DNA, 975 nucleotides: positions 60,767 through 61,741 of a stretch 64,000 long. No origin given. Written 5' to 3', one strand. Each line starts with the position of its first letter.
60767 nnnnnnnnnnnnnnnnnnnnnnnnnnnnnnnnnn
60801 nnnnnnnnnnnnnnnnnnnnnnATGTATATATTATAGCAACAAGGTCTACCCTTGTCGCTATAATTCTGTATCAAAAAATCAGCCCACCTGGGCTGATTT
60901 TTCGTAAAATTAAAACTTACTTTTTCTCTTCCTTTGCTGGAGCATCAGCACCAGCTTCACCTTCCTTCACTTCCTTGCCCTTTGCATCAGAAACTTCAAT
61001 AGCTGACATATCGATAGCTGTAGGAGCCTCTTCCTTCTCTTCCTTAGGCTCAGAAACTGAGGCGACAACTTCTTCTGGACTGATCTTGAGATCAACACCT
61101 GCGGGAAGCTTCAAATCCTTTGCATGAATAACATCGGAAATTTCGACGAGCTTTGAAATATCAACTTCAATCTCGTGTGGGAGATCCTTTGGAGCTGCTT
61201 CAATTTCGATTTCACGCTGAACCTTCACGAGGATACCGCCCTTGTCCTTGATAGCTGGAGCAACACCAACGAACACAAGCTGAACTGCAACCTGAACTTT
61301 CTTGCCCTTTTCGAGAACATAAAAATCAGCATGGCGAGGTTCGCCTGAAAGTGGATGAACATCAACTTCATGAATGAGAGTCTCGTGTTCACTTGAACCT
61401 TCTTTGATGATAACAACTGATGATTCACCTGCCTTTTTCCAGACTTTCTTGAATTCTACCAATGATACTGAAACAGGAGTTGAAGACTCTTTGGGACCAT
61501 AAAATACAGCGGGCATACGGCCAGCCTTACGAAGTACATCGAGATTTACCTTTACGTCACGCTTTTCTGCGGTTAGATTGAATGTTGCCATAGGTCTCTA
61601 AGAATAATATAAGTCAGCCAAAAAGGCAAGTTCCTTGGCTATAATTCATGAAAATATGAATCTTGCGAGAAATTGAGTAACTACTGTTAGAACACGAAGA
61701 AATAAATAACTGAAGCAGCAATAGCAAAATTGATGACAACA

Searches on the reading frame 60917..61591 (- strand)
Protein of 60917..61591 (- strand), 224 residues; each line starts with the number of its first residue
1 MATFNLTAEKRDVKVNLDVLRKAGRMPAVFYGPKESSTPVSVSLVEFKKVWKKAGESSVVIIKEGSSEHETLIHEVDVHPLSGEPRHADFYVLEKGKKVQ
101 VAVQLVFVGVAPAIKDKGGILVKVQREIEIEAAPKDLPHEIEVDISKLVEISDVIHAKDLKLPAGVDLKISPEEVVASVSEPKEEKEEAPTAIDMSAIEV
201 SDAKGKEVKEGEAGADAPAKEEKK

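Call 69: search_protein_families(library=pfam, proteins=[window:60917-61591:-], max_evalue=0.00001)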
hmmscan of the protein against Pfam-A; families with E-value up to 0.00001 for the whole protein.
window:60917-61591:- (224 aa): 2 families
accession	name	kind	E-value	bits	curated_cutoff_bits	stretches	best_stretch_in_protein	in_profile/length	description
PF14693.11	Ribosomal_TL5_C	-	3.1e-24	85.6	27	1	98-183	1-84/84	Ribosomal protein TL5, C-terminal domain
PF01386.24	Ribosomal_L25p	-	1.7e-16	60.9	23.6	1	6-90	1-82/82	Ribosomal L25p family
